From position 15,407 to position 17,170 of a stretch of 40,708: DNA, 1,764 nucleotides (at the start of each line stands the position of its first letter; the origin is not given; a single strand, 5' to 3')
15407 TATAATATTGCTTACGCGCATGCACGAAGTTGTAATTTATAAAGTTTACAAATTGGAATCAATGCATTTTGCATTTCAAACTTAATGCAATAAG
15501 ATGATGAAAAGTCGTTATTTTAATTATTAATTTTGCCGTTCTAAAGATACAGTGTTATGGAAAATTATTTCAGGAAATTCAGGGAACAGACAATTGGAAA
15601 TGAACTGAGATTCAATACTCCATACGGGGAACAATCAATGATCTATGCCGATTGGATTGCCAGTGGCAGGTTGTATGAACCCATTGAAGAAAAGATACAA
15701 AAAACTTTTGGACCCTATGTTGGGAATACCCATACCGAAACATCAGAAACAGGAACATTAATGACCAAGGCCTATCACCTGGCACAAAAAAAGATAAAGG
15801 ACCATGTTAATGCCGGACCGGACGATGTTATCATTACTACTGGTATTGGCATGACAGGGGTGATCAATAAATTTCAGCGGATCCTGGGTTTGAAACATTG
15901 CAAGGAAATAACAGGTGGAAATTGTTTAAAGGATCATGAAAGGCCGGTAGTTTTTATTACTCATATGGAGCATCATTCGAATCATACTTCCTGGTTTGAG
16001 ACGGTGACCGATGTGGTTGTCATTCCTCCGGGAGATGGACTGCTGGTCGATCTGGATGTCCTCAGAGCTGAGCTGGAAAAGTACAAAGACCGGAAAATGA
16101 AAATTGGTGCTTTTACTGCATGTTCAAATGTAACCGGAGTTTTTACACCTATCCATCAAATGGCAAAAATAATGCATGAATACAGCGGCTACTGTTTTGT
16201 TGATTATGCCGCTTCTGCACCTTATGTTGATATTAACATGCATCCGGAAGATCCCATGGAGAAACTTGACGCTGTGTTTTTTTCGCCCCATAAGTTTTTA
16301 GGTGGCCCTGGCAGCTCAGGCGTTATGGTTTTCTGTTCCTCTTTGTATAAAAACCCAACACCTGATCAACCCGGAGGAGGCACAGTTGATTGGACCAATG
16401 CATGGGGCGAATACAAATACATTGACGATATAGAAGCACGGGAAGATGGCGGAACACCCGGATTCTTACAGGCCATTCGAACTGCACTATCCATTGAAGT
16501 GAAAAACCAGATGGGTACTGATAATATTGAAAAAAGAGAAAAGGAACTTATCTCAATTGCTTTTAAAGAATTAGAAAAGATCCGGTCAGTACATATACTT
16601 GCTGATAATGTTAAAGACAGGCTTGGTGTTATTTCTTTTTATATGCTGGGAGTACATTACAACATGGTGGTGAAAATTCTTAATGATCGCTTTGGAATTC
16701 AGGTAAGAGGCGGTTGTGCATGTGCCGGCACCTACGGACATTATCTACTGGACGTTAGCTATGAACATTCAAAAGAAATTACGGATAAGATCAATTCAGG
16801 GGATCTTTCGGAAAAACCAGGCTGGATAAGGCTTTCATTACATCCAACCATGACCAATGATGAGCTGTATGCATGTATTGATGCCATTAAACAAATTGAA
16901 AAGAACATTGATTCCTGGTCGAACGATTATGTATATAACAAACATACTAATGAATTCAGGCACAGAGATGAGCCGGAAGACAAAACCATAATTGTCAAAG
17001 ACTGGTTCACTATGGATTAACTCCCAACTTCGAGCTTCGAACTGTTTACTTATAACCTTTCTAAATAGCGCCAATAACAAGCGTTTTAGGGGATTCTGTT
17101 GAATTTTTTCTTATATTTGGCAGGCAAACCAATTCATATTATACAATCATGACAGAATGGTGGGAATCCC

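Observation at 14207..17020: Divergent sulfur pair: cysteine synthase with an unusual Cys-rich C-terminal tail opposite a cysteine-desulfurase-like class-V PLP enzyme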

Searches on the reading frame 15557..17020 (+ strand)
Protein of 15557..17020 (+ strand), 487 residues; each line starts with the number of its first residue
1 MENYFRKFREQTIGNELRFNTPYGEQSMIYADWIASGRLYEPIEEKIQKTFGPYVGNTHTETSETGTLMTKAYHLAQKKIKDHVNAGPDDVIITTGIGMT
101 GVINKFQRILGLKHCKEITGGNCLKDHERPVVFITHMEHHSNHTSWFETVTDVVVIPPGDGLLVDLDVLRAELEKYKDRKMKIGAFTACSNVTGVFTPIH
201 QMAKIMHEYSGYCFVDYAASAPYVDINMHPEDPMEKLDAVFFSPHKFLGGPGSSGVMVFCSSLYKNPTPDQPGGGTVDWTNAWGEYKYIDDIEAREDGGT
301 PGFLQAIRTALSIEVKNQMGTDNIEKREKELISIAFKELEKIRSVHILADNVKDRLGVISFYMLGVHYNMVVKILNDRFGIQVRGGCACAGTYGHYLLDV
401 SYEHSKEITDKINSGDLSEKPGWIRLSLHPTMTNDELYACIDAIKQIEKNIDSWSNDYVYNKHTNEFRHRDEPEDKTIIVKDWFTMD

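Call 3: search_protein_families(library=pfam, proteins=[window:15557-17020:+], max_evalue=0.01)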
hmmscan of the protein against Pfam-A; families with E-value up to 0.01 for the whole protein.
window:15557-17020:+ (487 aa): 1 family
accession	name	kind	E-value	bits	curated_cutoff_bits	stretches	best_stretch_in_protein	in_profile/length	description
PF00266.25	Aminotran_5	-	4.1e-43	148.2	21.5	1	29-437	1-368/371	Aminotransferase class-V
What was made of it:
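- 15557..17020 (+): Gene for a 487-aa SufS-like (group II) class-V PLP enzyme. Aminotran_5 4e-43 (call 3).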

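Call 4: search_protein_families(library=ncbifam, proteins=[window:15557-17020:+], max_evalue=0.01)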
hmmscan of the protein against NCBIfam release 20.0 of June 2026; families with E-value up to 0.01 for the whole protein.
window:15557-17020:+ (487 aa): 17 families
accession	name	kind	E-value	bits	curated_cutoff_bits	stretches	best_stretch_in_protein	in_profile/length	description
TIGR01979.1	sufS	subfamily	1.1e-42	146.3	475.1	1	25-391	16-363/403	SufS family cysteine desulfurase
NF041166.1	f2_encap_cargo1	exception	1.5e-27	97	800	1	55-390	273-587/623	family 2A encapsulin nanocompartment cargo protein cysteine desulfurase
NF006791.0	PRK09295.1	equivalog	3.9e-25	88.8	661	1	132-391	116-366/406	cysteine desulfurase SufS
TIGR01977.1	am_tr_V_EF2568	hypoth_equivalog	2.4e-23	82.8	377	1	130-390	87-338/376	cysteine desulfurase family protein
NF008126.0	PRK10874.1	equivalog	1.1e-19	70.8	607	1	16-391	8-360/401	cysteine desulfurase CsdA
TIGR03392.1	FeS_syn_CsdA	equivalog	9e-18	64.6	493.6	1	17-391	6-357/398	cysteine desulfurase CsdA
NF040779.1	Sec_lyase_SclA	exception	4.9e-13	48.7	525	1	179-391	135-339/378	selenocysteine lyase SclA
TIGR01976.1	am_tr_V_VC1184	hypoth_equivalog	1.3e-12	47.7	352.35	1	29-266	20-238/401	cysteine desulfurase-like protein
TIGR03235.1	DNA_S_dndA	equivalog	6.3e-11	42.2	480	1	30-261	1-214/353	cysteine desulfurase DndA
TIGR03402.1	FeS_nifS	equivalog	9.6e-08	31.2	530.75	1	29-256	1-207/379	cysteine desulfurase NifS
TIGR02006.1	IscS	equivalog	1.6e-06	27.4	643.2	1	28-256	4-214/402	IscS subfamily cysteine desulfurase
NF010611.0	PRK14012.1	equivalog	7.6e-06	25.1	548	1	28-254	6-216/406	IscS subfamily cysteine desulfurase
NF003346.0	PRK04366.1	equivalog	1.2e-05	24.3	441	1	125-256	162-292/487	aminomethyl-transferring glycine dehydrogenase subunit GcvPB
TIGR03403.1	nifS_epsilon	equivalog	0.00026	20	587.7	1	30-257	2-213/382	NifS family cysteine desulfurase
TIGR03799.1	NOD_PanD_pyr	equivalog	0.00027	19.5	606.1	1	153-261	236-348/522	pyridoxal-dependent aspartate 1-decarboxylase PanP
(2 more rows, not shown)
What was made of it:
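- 15557..17020 (+): Best NCBIfam hit sufS, 146 bits against a cut-off of 475 (call 4).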

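Call 9: search_solved_structures(query=window:15557-17020:+, show_alignments=1)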
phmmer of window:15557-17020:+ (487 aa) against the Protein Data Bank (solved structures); distinct sequences matched with E-value up to 0.001: 45.
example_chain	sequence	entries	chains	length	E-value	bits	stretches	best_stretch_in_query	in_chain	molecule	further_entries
5j8q_A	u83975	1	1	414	1.2e-28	103.3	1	26-393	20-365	Cysteine desulfurase SufS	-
5xt5_A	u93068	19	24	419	1.2e-28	103.2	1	26-393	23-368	Cysteine desulfurase SufS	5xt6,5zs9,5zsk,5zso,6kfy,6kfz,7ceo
7e6d_A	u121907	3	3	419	1.2e-28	103.2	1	26-394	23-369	Cysteine desulfurase SufS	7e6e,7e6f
7e6a_A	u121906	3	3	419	1.5e-27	99.6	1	26-390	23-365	Cysteine desulfurase SufS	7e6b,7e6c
8d8s_A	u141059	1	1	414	2.3e-27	99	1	28-393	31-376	Cysteine desulfurase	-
7ceq_A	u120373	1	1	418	2.8e-27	98.7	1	26-393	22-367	Cysteine desulfurase SufS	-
7cer_A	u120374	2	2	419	2.8e-27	98.7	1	26-393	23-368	Cysteine desulfurase SufS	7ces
9ddd_A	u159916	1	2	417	3.7e-24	88.4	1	69-390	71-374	Probable cysteine desulfurase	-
8odq_B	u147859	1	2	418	3.7e-24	88.4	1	69-390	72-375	Cysteine desulfurase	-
5vpr_A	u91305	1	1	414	1e-23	87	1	26-392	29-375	Cysteine desulfurase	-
5b7s_A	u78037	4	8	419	6.4e-23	84.3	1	12-390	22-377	Cysteine desulfurase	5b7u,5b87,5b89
6c9e_A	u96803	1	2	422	1.5e-21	79.8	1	24-390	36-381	Cysteine desulfurase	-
4w91_A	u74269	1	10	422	1.1e-20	77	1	26-390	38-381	Aminotransferase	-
7rrn_A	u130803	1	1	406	1.6e-19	73.2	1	132-391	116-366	Cysteine desulfurase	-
1i29_A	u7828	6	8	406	1.6e-19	73.2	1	132-391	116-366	CSDB | Selenocysteine lyase | Cysteine desulfurase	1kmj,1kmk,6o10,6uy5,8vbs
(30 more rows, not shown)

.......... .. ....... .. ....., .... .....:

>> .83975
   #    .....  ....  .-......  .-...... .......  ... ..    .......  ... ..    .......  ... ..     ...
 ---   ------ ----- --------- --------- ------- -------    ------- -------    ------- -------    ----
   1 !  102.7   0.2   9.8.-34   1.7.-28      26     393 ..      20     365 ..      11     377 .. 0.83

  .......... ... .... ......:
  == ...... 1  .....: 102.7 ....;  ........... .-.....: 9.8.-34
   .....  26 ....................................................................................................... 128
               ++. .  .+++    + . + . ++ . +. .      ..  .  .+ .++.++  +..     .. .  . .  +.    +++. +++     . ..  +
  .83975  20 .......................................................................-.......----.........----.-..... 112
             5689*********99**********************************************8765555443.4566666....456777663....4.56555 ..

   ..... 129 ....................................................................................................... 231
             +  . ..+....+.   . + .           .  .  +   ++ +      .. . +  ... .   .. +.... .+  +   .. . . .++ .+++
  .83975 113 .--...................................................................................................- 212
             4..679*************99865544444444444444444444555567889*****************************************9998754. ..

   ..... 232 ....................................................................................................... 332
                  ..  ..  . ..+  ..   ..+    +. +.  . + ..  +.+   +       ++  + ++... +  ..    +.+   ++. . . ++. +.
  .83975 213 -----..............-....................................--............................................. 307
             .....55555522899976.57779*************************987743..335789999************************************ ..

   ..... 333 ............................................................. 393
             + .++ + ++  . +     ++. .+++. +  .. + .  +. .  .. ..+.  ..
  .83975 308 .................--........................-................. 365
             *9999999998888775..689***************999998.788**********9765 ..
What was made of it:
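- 16715..16723 (+): Codons C387-A388-C389. C389 aligns with the SufS catalytic Cys. HMMER alignment to B. subtilis SufS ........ (call 9).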

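Call 22: find_homologous_proteins(query=window:15557-17020:+)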
Query window:15557-17020:+ (487 aa): 8000 proteins with E <= 0.001 among 8000 candidates; the best 120 are listed.
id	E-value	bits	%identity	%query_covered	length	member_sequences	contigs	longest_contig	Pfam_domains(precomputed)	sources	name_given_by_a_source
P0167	0.0e+0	1085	100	94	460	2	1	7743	PF00266.26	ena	-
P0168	0.0e+0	1017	86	100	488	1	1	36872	PF00266.26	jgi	jgi:selenocysteine lyase/cysteine desulfurase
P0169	2.1e-296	1001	85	100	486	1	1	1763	PF00266.26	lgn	-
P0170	3.1e-296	1001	85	100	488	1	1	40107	PF00266.26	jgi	-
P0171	3.5e-290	981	83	100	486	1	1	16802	PF00266.26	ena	-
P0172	6.6e-289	977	83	100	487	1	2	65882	PF00266.26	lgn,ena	-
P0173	1.1e-283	959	81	100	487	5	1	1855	PF00266.26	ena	-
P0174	2.5e-279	945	79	100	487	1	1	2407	PF00266.26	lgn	-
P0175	3.1e-277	938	79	100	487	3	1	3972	PF00266.26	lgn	-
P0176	7.3e-277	937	86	92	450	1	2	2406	PF00266.26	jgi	-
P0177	8.7e-277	937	79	100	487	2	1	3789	PF00266.26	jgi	-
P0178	2.2e-276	935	78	100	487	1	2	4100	PF00266.26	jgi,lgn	jgi:selenocysteine lyase/cysteine desulfurase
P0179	5.3e-276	934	78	100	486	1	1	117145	PF00266.26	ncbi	ncbi:MAG: aminotransferase class V-fold PLP-dependent enzyme [Bacteroidales bacterium]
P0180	5.8e-276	934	78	100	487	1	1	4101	PF00266.26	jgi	jgi:selenocysteine lyase/cysteine desulfurase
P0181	1.1e-275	933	80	100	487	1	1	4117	PF00155.28,PF00266.26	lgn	-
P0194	1.6e-270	916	77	100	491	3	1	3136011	PF00266.26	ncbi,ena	-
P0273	2.5e-252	856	72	100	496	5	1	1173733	PF00266.26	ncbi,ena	-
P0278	6.7e-252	855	72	100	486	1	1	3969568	PF00155.28,PF00266.26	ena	-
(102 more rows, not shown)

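Call 30: find_encoding_contigs(protein=P0194, flank=6000, max_places=2)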
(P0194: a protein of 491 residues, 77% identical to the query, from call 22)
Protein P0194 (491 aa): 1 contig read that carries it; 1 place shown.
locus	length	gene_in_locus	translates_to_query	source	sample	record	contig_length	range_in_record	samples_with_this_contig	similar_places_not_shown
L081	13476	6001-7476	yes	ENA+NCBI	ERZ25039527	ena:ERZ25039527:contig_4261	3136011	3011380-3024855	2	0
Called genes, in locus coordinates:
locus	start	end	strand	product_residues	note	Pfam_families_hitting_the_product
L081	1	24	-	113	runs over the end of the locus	PF01934:HepT-like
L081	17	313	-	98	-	PF18765:Polbeta, PF01909:NTP_transf_2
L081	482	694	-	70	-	-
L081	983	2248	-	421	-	PF18962:Por_Secre_tail (weak), PF09603:Fib_succ_major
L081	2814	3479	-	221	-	-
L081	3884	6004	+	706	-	PF00999:Na_H_Exchanger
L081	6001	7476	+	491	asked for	PF00266:Aminotran_5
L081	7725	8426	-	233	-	PF00072:Response_reg, PF00486:Trans_reg_C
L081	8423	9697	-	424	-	PF00512:HisKA, PF02518:HATPase_c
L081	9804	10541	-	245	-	PF18962:Por_Secre_tail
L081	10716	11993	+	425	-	PF06439:3keto-disac_hyd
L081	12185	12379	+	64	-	-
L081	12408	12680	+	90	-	-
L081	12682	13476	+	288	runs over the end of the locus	PF01408:GFO_IDH_MocA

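Call 31: find_encoding_contigs(protein=P0278, flank=6000, max_places=2)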
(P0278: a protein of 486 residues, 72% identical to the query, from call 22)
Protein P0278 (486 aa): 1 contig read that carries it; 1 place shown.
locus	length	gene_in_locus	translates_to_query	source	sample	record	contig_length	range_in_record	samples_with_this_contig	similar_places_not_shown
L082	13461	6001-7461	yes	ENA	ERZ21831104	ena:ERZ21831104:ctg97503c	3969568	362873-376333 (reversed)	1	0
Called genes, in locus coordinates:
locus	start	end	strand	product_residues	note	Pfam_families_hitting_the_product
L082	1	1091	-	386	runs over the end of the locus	PF18998:Flg_new_2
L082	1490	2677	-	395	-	PF08442:ATP-grasp_2, PF13549:ATP-grasp_5 (faint), PF24948:Citrate_synth_N, PF00549:Ligase_CoA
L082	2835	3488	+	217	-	PF02463:SMC_N (weak), PF00005:ABC_tran, PF13304:AAA_21 (faint)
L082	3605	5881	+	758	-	PF07719:TPR_2 (faint), PF10952:DUF2753 (faint), PF13181:TPR_8 (faint)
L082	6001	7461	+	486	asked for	PF00266:Aminotran_5, PF00155:Aminotran_1_2 (faint)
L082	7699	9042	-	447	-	PF28548:4TM_phosphoesterase, PF00149:Metallophos, PF12850:Metallophos_2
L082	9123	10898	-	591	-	PF00330:Aconitase, PF00694:Aconitase_C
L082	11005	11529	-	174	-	PF01928:CYTH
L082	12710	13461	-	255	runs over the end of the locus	PF01177:Asp_Glu_race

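Call 32: find_encoding_contigs(protein=P0273, flank=6000, max_places=2)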
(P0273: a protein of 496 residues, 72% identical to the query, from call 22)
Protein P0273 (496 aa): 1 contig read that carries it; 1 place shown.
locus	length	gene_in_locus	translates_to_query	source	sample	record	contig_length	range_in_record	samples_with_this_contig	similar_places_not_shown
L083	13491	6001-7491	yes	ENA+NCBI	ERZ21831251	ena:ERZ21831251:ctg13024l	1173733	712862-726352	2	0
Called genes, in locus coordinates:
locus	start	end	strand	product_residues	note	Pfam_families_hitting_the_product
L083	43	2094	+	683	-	PF00456:Transketolase_N, PF02779:Transket_pyr, PF22613:Transketolase_C_1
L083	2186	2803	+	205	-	PF01613:Flavin_Reduct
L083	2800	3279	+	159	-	PF13302:Acetyltransf_3 (weak), PF13420:Acetyltransf_4, PF00583:Acetyltransf_1, PF13673:Acetyltransf_10 (weak), PF13508:Acetyltransf_7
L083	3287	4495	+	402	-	-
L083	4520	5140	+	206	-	-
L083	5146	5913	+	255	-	PF03883:H2O2_YaaD, PF21818:DUF6884 (weak)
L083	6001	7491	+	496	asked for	PF00266:Aminotran_5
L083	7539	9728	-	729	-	PF13426:PAS_9 (faint), PF08447:PAS_3, PF00512:HisKA, PF02518:HATPase_c, PF00072:Response_reg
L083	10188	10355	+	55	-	-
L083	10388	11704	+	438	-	PF09594:GT87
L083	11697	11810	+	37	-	-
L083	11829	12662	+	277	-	PF06325:PrmA, PF03602:Cons_hypoth95 (weak), PF05175:MTS (weak), PF13847:Methyltransf_31 (weak), PF13649:Methyltransf_25 (weak)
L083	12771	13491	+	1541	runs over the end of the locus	-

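Call 51: find_related_loci(query=window:15557-17020:+, collection=metagenome_contigs, flank=5000)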
Query window:15557-17020:+ (487 aa) in metagenome_contigs; peptide patterns used: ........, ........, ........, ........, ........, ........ (x = any residue, [..] = any of these).
600 stretches matched a pattern (row limit reached: there are more); 591 encode a relative of the query (tblastn E <= 1e-3); the best 80 are kept; 80 distinct loci.
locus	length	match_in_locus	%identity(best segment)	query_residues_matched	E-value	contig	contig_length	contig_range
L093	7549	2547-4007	79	1-487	0e+0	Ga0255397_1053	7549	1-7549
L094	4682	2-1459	78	1-486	0e+0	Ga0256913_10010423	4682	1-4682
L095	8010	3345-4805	77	1-487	0e+0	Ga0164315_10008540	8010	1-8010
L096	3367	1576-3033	75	1-486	0e+0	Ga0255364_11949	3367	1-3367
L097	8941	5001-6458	73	1-486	0e+0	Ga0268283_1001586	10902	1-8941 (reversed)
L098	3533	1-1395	76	22-486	0e+0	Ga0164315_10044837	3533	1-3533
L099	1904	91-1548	72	1-486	0e+0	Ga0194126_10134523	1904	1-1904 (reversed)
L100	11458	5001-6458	72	1-486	0e+0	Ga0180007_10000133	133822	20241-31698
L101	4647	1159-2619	70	1-486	0e+0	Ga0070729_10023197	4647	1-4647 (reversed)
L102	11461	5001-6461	71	1-486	0e+0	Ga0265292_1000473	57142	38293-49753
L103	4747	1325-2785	71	1-486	0e+0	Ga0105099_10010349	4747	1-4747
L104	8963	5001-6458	70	1-486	0e+0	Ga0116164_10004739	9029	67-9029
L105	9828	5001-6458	70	1-486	0e+0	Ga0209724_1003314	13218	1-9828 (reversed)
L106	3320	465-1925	70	1-487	0e+0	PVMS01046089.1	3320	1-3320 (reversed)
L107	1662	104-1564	70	1-487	0e+0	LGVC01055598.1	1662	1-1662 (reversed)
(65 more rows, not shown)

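Call 64: predict_structure(alignment_id=A4)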
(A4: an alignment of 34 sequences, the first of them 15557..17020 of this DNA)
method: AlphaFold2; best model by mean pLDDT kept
length: 487 residues; sequences in the alignment: 34
mean_pLDDT: 76.6   pTM: 0.81
mean pLDDT of the five models: 76.6, 75.8, 74.7, 71.2, 71.1
residues with pLDDT >= 90: 136; 70-90: 208; 50-70: 89; < 50: 54
segments of 3 or more residues with pLDDT < 50: 53-61, 249-252, 267-301, 388-393
pLDDT, mean of each block of 10 residues (from residue 1): 91 82 88 66 79 47 63 81 87 68 75 62 72 79 62 82 88 95 88 86 97 85 82 95 65 71 61 29 32 31 71 88 91 95 91 86 89 93 65 54 68 75 84 93 97 96 88 76 55
secondary structure, 60 per line:
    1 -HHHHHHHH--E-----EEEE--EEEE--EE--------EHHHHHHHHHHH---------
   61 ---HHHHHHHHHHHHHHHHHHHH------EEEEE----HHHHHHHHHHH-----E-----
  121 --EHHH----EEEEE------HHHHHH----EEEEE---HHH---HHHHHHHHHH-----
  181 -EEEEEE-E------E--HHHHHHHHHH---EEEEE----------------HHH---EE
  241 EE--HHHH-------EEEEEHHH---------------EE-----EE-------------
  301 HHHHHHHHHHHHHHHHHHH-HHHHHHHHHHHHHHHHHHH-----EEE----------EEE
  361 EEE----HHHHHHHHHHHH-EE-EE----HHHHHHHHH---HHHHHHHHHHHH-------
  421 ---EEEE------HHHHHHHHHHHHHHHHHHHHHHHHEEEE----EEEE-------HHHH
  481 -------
elements in order: H2-9 E18-21 E24-27 H41-51 H64-83 E90-94 H99-109 E131-135 H142-147 E152-156 H166-175 E182-187 H199-208 E212-216 E239-242 H245-248 E256-260 H301-319 H321-339 E345-347 E358-363 H368-379 H390-398 H402-413 E424-427 H434-457 E458-461 E466-469 H477-480

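Call 68: fold_search(model_id=the predicted structure, library=pdb)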
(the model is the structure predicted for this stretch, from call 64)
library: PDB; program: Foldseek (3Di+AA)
matches with E <= 10: 1813; with E <= 0.001: 1515
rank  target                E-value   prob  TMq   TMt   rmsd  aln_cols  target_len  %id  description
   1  7e6d                  5.9e-26  1.00  0.69  0.80   5.1       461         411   22  Crystal structure of cysteine desulfurase SufS R376A from Bacillus subtilis (released 2022-03-02)
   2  5xt5_A                1.5e-25  1.00  0.68  0.81   5.1       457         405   23  SufS-SufU complex from Bacillus subtilis (released 2017-12-20)
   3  7ceq                  2.4e-25  1.00  0.69  0.80   5.1       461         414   22  Crystal structure of cysteine desulfurase SufS H121A from Bacillus subtilis (released 2021-06-30)
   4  7ceo                  2.5e-25  1.00  0.69  0.80   5.1       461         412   23  Crystal structure of PMP-bound form of cysteine desulfurase SufS from Bacillus subtilis (released 2021-06-30)
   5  6kfy                  3.6e-25  1.00  0.69  0.81   5.0       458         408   23  SufS from Bacillus subtilis in a resting state at 1.96 angstrom resolution (released 2020-07-15)
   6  5xt5_B                4.0e-25  1.00  0.67  0.80   5.2       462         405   23  SufS-SufU complex from Bacillus subtilis (released 2017-12-20)
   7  5j8q                  4.7e-25  1.00  0.70  0.82   4.9       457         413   23  Crystal Structure of the Cysteine Desulfurase SufS of Bacillus subtilis (released 2016-07-27)
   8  7cep                  6.3e-25  1.00  0.69  0.80   5.1       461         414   23  Crystal structure of L-cycloserine-bound form of cysteine desulfurase SufS from Bacillus subtilis (released 2021-06-30)
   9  6kfz                  8.8e-25  1.00  0.68  0.81   4.5       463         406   23  SufS from Bacillus subtilis, soaked with L-cysteine for 90 sec at 1.96 angstrom resolution (released 2019-10-16)
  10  7e6a                  1.1e-24  1.00  0.68  0.80   5.2       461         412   23  Crystal structure of cysteine desulfurase SufS C361A from Bacillus subtilis (released 2022-03-02)
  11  7e6e                  1.3e-24  1.00  0.69  0.80   5.1       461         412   22  Crystal structure of PMP-bound form of cysteine desulfurase SufS R376A from Bacillus subtilis in D-cycloserine-inhibitio (released 2022-03-02)
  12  7e6b                  2.0e-24  1.00  0.70  0.81   4.9       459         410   23  Crystal structure of PMP-bound form of cysteine desulfurase SufS C361A from Bacillus subtilis (released 2022-03-02)
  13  7e6f                  2.4e-24  1.00  0.69  0.80   5.1       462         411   23  Crystal structure of PMP-bound form of cysteine desulfurase SufS R376A from Bacillus subtilis in L-cycloserine-inhibitio (released 2022-03-02)
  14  7xej                  2.6e-24  1.00  0.68  0.80   5.2       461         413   23  SufS with D-cysteine for 5 min (released 2023-04-05)
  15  5zsk                  3.0e-24  1.00  0.69  0.81   4.9       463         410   23  SufS from Bacillus subtilis soaked with L-cysteine for 63 sec (released 2019-05-01)
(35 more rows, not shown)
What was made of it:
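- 15557..17020 (+): Top 50 fold matches are all SufS/CsdB-type desulfurases or selenocysteine lyases, TM about 0.8, 20-23% identity (call 68).
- On SufS-type (group II) cysteine desulfurase: The top 50 fold hits are all SufS/CsdB-type (calls 3, 9, 68).
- Closest known: SufS / CsdB group-II cysteine desulfurases. Same: Catalytic Cys in the short R-x-G-x-x-C-A loop (calls 9, 68).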
